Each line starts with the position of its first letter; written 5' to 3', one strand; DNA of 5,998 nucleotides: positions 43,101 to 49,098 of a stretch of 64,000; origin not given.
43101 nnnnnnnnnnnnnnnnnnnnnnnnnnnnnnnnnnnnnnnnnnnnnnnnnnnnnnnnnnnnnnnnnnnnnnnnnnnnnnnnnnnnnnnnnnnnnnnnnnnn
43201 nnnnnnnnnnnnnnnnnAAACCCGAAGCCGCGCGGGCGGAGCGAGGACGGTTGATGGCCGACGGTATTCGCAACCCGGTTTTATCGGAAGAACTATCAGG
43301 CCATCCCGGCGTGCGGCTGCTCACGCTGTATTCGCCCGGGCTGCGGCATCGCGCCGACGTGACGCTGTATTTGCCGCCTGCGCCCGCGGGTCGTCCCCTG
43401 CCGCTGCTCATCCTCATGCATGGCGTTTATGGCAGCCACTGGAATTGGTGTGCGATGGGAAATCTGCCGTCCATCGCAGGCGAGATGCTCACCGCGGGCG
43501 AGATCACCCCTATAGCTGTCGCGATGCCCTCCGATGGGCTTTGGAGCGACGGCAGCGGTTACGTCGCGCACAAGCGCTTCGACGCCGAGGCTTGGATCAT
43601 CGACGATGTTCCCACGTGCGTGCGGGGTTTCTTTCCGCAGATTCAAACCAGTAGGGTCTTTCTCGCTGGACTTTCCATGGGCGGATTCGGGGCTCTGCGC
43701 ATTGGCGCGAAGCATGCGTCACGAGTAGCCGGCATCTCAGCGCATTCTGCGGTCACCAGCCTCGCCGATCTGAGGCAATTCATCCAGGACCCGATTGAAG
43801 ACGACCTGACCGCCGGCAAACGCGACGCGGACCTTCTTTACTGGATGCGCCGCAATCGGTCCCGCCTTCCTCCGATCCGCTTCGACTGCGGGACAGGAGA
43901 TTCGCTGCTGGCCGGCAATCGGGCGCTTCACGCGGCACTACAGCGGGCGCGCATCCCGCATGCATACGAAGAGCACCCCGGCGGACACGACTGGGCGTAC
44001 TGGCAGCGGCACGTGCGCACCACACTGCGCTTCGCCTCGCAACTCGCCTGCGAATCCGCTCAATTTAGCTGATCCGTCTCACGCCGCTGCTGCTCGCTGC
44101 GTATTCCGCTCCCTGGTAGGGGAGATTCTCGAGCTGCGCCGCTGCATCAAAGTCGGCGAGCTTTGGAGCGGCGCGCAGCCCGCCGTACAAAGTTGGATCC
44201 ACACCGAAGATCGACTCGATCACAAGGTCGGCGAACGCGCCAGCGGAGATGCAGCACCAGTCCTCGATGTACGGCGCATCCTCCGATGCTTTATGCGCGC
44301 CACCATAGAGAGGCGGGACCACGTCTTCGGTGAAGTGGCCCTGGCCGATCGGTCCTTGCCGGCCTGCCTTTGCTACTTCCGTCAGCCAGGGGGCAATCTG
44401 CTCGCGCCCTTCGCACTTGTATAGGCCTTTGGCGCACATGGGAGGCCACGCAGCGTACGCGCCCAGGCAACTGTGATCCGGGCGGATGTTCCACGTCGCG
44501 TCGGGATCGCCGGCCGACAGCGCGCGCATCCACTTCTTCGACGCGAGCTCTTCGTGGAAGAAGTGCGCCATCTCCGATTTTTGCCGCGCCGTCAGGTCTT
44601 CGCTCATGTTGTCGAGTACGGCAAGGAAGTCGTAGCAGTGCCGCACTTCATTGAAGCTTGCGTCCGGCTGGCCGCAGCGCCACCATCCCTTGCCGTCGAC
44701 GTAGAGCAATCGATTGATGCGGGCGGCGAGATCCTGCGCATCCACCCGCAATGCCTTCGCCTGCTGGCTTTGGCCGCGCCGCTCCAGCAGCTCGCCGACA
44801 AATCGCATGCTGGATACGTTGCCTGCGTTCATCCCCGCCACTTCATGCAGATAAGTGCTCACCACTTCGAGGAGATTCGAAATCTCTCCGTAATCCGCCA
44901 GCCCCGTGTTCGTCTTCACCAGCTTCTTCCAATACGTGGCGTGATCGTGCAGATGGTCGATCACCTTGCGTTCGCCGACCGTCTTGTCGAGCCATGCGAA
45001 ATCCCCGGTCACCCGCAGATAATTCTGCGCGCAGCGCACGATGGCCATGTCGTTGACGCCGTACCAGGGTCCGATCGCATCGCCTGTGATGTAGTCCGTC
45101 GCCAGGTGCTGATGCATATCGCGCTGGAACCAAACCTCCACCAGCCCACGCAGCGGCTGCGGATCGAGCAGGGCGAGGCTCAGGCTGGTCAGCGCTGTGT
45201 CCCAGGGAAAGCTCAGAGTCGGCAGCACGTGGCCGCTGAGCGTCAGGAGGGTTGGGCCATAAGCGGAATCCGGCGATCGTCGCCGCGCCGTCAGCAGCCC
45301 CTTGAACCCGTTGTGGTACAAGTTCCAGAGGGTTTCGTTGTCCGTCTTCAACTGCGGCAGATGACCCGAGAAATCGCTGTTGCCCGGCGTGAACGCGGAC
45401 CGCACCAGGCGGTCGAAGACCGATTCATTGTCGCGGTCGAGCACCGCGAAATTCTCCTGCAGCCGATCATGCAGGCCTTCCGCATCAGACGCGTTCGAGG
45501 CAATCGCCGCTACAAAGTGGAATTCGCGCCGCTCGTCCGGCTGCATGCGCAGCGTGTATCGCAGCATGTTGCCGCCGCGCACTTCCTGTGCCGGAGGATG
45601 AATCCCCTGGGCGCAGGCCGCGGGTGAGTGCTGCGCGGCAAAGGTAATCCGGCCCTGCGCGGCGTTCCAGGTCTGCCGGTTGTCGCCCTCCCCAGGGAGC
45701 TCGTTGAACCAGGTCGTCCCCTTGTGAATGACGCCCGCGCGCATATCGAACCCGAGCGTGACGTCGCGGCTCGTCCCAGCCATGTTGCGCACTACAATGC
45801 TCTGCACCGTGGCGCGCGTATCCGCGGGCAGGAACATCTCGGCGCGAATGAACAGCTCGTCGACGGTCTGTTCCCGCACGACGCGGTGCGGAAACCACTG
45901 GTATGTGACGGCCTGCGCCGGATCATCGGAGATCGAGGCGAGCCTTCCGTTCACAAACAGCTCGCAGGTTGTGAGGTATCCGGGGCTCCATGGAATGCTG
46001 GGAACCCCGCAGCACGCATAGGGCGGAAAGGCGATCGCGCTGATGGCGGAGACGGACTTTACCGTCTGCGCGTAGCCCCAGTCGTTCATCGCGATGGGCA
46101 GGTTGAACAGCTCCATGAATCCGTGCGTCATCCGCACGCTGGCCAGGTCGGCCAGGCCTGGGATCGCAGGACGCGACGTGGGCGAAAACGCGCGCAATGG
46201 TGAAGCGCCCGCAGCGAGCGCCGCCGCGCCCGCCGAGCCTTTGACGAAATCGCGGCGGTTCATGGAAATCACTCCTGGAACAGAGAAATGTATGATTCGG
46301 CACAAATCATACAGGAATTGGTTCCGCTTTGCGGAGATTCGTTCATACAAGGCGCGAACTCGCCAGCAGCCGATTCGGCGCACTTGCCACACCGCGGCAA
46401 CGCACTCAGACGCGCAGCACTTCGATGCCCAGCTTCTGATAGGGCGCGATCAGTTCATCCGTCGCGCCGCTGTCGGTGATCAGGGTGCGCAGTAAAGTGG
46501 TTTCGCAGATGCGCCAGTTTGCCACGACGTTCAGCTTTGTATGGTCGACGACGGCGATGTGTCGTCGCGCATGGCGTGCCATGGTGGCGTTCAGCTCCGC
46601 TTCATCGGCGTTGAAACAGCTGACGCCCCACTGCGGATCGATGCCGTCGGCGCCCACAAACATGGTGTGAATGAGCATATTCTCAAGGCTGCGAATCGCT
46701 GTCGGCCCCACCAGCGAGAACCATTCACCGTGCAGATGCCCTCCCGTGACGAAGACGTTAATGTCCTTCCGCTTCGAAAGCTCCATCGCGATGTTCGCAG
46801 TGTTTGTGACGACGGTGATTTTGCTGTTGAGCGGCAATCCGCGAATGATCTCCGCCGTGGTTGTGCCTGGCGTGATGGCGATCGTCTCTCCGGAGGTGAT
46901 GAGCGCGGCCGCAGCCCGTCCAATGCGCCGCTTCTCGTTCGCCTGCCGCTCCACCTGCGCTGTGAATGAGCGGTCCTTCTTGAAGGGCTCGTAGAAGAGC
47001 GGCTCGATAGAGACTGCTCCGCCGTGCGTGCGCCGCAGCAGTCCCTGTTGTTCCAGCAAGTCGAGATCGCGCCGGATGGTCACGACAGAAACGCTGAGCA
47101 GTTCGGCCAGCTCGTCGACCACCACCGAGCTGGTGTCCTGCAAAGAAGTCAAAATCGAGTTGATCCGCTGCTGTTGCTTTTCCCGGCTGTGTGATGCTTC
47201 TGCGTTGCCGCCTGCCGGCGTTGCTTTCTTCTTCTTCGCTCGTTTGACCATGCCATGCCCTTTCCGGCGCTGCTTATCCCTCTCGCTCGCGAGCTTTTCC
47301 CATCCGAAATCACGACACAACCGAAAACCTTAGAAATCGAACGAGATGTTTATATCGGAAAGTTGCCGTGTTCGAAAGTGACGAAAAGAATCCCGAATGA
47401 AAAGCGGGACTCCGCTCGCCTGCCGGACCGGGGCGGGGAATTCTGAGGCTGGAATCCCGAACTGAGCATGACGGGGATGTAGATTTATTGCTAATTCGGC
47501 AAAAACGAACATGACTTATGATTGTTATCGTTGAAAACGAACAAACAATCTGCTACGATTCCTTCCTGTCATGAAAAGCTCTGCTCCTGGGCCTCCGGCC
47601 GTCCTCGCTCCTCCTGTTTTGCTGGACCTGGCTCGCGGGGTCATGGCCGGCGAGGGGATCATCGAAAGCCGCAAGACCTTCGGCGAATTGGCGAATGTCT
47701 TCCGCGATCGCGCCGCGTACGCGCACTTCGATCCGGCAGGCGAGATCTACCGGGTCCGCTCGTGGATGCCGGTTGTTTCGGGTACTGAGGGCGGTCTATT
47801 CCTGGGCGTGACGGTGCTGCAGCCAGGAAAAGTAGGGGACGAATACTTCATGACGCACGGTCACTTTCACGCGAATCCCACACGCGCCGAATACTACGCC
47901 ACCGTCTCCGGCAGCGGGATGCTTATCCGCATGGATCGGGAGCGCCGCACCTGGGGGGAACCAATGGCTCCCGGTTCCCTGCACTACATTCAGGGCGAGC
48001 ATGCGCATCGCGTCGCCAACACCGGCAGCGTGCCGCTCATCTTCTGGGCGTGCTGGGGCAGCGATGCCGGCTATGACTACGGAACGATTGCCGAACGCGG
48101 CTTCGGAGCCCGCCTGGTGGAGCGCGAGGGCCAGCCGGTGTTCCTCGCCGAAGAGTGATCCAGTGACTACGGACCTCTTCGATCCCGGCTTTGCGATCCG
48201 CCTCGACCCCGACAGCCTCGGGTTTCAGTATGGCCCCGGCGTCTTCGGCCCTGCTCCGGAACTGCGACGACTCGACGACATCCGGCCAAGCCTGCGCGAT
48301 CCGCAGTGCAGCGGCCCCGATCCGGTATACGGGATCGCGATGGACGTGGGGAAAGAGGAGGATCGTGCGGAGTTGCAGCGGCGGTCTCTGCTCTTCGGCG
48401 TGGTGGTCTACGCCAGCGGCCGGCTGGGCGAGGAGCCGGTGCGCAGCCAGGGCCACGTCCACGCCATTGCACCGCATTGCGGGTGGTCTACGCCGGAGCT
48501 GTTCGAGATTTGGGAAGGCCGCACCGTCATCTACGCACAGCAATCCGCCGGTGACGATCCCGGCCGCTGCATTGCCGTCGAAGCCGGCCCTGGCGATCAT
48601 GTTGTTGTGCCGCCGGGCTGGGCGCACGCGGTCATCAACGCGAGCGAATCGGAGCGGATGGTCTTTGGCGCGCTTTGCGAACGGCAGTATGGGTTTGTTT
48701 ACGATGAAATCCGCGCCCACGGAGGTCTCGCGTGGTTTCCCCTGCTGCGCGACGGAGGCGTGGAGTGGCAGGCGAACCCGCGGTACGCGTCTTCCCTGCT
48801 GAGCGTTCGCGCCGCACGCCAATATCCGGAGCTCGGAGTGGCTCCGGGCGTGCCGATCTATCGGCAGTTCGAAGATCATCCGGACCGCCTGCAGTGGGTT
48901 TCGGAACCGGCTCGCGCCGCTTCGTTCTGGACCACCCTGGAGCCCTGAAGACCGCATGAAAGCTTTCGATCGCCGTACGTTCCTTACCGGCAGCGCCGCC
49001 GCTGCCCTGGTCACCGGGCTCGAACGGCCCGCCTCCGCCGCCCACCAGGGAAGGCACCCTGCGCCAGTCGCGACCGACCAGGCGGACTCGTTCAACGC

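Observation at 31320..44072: AgaR-type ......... operators define a TonB-dependent galactosamine-glycan locus with twin DUF4185-like genes and an esterase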

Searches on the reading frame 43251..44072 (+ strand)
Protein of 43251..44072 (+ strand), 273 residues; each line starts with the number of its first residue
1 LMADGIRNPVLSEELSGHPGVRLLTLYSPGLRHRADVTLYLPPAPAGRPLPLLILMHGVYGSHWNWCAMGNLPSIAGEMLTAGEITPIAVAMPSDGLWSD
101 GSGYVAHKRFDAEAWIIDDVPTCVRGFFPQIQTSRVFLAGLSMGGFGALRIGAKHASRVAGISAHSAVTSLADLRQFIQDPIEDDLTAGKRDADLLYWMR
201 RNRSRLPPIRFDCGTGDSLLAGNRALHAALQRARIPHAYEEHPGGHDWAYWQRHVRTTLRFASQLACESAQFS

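Call 3: search_protein_families(library=pfam, proteins=[window:43251-44072:+], max_evalue=0.01)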
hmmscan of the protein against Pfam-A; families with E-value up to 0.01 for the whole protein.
window:43251-44072:+ (273 aa): 5 families
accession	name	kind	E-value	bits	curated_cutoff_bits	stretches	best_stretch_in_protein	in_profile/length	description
PF00756.26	Esterase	-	1.7e-17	64.5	22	1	29-255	2-244/251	Putative esterase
PF12697.13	Abhydrolase_6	-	1.7e-06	29.3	26.3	1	53-263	1-152/217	Alpha/beta hydrolase family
PF00561.26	Abhydrolase_1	-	2.6e-05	24.4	25.8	1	134-209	69-134/245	alpha/beta hydrolase fold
PF12146.15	Hydrolase_4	-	0.00044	20.1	27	1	115-169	57-111/239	Serine aminopeptidase, S33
PF02230.22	Abhydrolase_2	-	0.0066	16.7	23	0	49-171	13-142/217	Phospholipase/Carboxylesterase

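Call 9: search_protein_families(library=ncbifam, proteins=[window:43251-44072:+], max_evalue=0.001)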
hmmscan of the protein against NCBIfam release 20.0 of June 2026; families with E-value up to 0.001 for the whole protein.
window:43251-44072:+ (273 aa): 4 families
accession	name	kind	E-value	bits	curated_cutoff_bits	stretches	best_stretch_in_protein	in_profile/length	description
NF050058.1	e_dPHAscl_type1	hypoth_equivalog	3.6e-09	36.5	150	1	35-231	8-203/276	extracellular catalytic domain type 1 short-chain-length polyhydroxyalkanoate depolymerase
TIGR02821.1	fghA_ester_D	equivalog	4.1e-08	33.1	281.7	1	32-251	24-258/275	S-formylglutathione hydrolase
NF007758.0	PRK10439.1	equivalog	0.00064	18.8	222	0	133-254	291-402/418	enterochelin esterase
NF041944.1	Xylase_Ferestase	equivalog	0.00079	17.7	1200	0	24-150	471-605/694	bifunctional endo-1,4-beta-xylanase/feruloyl esterase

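Call 85: search_solved_structures(query=window:43251-44069:+, max_evalue=0.00001)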
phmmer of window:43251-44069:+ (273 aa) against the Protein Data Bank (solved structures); distinct sequences matched with E-value up to 0.00001: 18.
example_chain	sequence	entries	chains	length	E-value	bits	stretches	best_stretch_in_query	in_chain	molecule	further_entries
5vol_A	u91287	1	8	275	7.3e-19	71.1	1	25-264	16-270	Putative esterase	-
4rgy_A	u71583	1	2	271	1.1e-17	67.3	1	48-260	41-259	Esterase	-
7xrt_A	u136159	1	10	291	1e-16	64.1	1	36-265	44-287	Ferulic acid esterase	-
7xrv_A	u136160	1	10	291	2.7e-16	62.7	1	36-265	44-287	Ferulic acid esterase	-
2uz0_A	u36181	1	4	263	1.5e-13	53.8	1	45-258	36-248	TRIBUTYRIN ESTERASE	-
6vh9_A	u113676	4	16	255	2e-12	50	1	46-259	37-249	Esterase family protein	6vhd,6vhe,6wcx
7l0a_A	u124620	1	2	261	2e-12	50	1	46-259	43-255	Esterase family protein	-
1jjf_A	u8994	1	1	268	2.6e-12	49.6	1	27-264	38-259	ENDO-1,4-BETA-XYLANASE Z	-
1jt2_A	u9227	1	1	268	6.9e-12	48.2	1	27-264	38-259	PROTEIN (ENDO-1,4-BETA-XYLANASE Z)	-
4rot_A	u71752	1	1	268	4.2e-10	42.4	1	47-260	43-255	Esterase A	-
3i6y_A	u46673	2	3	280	4.9e-09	38.9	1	37-263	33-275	Esterase APC40077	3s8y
8bbp_A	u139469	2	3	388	1.9e-08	36.9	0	82-255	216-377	Ferulic acid esterase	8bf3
6rzn_A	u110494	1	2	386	2e-08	36.9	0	82-255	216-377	Ferulic acid esterase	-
8bbp_B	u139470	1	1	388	3.4e-08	36.1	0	82-255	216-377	Ferulic acid esterase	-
8z91_A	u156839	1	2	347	4.6e-08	35.7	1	36-164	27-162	Esterase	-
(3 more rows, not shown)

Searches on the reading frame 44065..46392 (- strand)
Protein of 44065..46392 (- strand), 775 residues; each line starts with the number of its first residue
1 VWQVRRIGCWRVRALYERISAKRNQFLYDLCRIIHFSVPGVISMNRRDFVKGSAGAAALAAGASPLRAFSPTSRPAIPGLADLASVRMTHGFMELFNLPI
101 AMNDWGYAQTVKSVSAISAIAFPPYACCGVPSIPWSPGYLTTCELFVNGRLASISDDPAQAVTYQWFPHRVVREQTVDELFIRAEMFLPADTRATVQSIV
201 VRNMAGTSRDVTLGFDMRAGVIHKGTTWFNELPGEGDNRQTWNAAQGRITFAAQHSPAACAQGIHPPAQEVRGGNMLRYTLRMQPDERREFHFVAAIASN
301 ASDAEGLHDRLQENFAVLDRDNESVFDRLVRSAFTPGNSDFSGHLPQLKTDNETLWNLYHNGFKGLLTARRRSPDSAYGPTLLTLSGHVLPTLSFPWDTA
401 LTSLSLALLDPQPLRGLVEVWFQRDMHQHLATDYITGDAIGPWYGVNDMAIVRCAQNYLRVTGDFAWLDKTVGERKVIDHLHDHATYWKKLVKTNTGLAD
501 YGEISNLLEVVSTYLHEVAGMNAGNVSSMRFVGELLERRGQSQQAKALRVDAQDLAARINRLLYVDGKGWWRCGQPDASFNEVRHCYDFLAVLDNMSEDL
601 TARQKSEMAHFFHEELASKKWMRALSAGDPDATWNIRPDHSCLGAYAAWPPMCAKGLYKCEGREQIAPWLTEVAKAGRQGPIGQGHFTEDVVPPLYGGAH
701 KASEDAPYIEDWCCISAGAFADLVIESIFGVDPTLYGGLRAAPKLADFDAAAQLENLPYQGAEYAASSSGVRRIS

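Call 3: search_protein_families(library=pfam, proteins=[window:44065-46392:-], max_evalue=0.01)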
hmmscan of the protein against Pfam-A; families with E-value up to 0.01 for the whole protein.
window:44065-46392:- (775 aa): 1 family
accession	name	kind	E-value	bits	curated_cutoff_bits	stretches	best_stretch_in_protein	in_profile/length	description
PF10518.14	TAT_signal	-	0.00016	21.9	22.7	1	43-61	1-19/21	TAT (twin-arginine translocation) pathway signal sequence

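Call 9: search_protein_families(library=ncbifam, proteins=[window:44065-46392:-], max_evalue=0.001)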
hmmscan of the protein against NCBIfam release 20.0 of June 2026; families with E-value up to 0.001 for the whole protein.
window:44065-46392:- (775 aa): 1 family
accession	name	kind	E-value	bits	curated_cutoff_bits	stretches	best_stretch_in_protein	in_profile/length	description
TIGR01409.1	TAT_signal_seq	domain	0.00034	20.8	16.7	0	45-69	2-23/29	twin-arginine translocation signal domain-containing protein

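Call 69: search_solved_structures(query=window:44068-46392:-, max_evalue=0.1)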
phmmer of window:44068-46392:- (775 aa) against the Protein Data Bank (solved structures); distinct sequences matched with E-value up to 0.1: 1.
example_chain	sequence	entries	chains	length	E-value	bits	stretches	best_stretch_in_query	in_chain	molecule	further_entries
4zle_A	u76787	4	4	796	0.042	15.4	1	453-573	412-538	Putative b-glycan phosphorylase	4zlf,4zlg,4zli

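Call 116: predict_structure(protein=window:44068-46263:-)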
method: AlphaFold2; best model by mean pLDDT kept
length: 732 residues; sequences in the alignment: 1
mean_pLDDT: 35.9   pTM: 0.22
mean pLDDT of the five models: 35.9, 26.5, 25.6, 24.4, 23.8
residues with pLDDT >= 90: 0; 70-90: 0; 50-70: 6; < 50: 726
segments of 3 or more residues with pLDDT < 50: 1-423, 425-493, 500-732
pLDDT, mean of each block of 10 residues (from residue 1): 33 37 35 34 31 28 27 24 27 29 28 32 28 33 36 33 31 30 25 26 27 30 33 33 33 32 37 34 34 34 38 46 43 41 40 38 39 46 36 35 41 42 45 44 43 37 39 37 39 50 43 40 40 41 42 39 42 38 32 31 36 35 38 38 36 38 36 41 40 37 37 38 35 28
secondary structure, 60 per line:
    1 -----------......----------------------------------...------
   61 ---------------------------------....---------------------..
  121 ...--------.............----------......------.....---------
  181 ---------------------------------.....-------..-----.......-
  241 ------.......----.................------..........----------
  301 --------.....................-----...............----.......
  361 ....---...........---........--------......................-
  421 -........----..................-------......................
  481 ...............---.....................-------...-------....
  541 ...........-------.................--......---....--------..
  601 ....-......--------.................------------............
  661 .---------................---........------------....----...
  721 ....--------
elements in order (helices of 4 or more, strands of 3 or more residues): H12-17 H94-97 E119-123 H132-144 E155-160 E167-171 H214-218 E233-239 E247-253 H258-274 H281-290 H309-329 H335-349 H354-364 H368-378 H382-389 H398-419 H422-429 H434-451 H459-495 H499-519 H537-551 H559-575 H578-583 H587-590 H599-604 H606-611 H620-636 H649-661 H671-686 H690-697 H710-713 H718-724

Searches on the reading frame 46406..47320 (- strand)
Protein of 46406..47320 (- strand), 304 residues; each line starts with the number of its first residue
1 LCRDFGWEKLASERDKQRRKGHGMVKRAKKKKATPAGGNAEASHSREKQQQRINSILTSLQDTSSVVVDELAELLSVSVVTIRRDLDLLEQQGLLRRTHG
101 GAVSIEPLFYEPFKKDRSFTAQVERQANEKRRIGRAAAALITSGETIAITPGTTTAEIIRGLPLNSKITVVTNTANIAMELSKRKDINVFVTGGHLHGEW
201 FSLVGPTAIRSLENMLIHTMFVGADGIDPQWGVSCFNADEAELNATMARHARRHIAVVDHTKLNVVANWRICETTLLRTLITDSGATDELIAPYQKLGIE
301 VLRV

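Call 33: search_protein_families(library=pfam, proteins=[window:46406-47320:-], max_evalue=0.0001)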
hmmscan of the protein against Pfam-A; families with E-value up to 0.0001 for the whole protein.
window:46406-47320:- (304 aa): 4 families
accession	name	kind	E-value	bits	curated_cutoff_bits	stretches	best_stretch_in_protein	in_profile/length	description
PF00455.28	DeoRC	-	5.8e-46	156.8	31.8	1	126-284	2-160/160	DeoR C terminal sensor domain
PF08220.18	HTH_DeoR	-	6.2e-19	67.9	21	1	52-106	1-55/57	DeoR-like helix-turn-helix domain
PF08279.18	HTH_11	-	8.4e-07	29.2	25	1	52-93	1-43/55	HTH domain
PF00392.27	GntR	-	4.1e-05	23.6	27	1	68-103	27-62/64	Bacterial regulatory proteins, gntR family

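Call 45: search_protein_families(library=ncbifam, proteins=[window:46409-47320:-], max_evalue=0.00001)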
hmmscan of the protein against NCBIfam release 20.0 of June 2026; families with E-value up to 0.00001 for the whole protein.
window:46409-47320:- (304 aa): 10 families
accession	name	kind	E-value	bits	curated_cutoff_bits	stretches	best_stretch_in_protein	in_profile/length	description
NF040755.1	AgaR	equivalog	3.2e-59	200.1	260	1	50-304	5-256/256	transcriptional repressor AgaR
NF007316.0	PRK09802.1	equivalog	2.5e-53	181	351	1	47-302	13-265/269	DeoR family transcriptional regulator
NF041397.1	TranRegGlpR_Halo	equivalog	5.4e-49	167.1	300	1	50-302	4-250/253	HTH-type transcriptional regulator GlpR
NF007753.1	PRK10434.1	equivalog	2.8e-37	128.7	350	1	48-302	2-251/253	glucitol operon DNA-binding transcriptional repressor SrlR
NF007961.0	PRK10681.1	equivalog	4.9e-33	114.6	244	1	48-300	4-249/252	DNA-binding transcriptional repressor DeoR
NF040890.1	trans_reg_YgbI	equivalog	3.5e-31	108.6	400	1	52-302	6-250/253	DNA-binding transcriptional repressor YgbI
NF040887.2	trans_reg_YciT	exception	4.3e-31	108.4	450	1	52-300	4-242/246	DNA-binding transcriptional regulator YciT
NF007720.0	PRK10411.1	equivalog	2e-30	105.9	259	1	50-284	3-233/243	L-fucose operon activator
NF008154.0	PRK10906.1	equivalog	4.5e-27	95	331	1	48-285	2-233/252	DeoR/GlpR family transcriptional regulator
NF010034.0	PRK13509.1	equivalog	2.8e-26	92.4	244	1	49-304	3-251/251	HTH-type transcriptional regulator UlaR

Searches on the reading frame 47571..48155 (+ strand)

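Call 75: search_protein_families(library=pfam, proteins=[window:47571-48155:+], max_evalue=0.01)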
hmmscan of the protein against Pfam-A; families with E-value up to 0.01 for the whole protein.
window:47571-48155:+ (195 aa): 2 families
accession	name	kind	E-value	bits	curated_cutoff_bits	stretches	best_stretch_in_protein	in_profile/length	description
PF06560.17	GPI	-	1.3e-18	67.4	20.7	1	35-184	2-167/182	Glucose-6-phosphate isomerase (GPI)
PF07883.17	Cupin_2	-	0.0016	18.5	27.2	1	99-158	13-66/70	Cupin domain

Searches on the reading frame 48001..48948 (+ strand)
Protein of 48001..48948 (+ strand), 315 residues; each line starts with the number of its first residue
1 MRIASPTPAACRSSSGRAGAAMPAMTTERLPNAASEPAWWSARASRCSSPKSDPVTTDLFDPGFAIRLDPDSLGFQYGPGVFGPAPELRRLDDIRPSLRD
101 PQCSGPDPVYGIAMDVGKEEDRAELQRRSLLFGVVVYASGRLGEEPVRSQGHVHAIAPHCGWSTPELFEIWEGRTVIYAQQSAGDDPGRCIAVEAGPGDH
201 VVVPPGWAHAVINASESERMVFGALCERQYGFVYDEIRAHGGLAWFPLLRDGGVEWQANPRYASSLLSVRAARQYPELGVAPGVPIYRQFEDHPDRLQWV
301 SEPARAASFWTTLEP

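Call 45: search_protein_families(library=ncbifam, proteins=[window:48001-48948:+], max_evalue=0.00001)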
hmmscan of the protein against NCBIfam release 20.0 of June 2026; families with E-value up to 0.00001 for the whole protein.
window:48001-48948:+ (315 aa): 0 families

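Call 75: search_protein_families(library=pfam, proteins=[window:48001-48948:+], max_evalue=0.01)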
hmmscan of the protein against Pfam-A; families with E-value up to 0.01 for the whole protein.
window:48001-48948:+ (315 aa): 2 families
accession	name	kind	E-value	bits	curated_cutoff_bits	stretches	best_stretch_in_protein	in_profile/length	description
PF06560.17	GPI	-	4.6e-17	62.3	20.7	1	105-259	25-176/182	Glucose-6-phosphate isomerase (GPI)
PF00190.28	Cupin_1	-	0.0027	17.7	22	1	189-225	77-113/151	Cupin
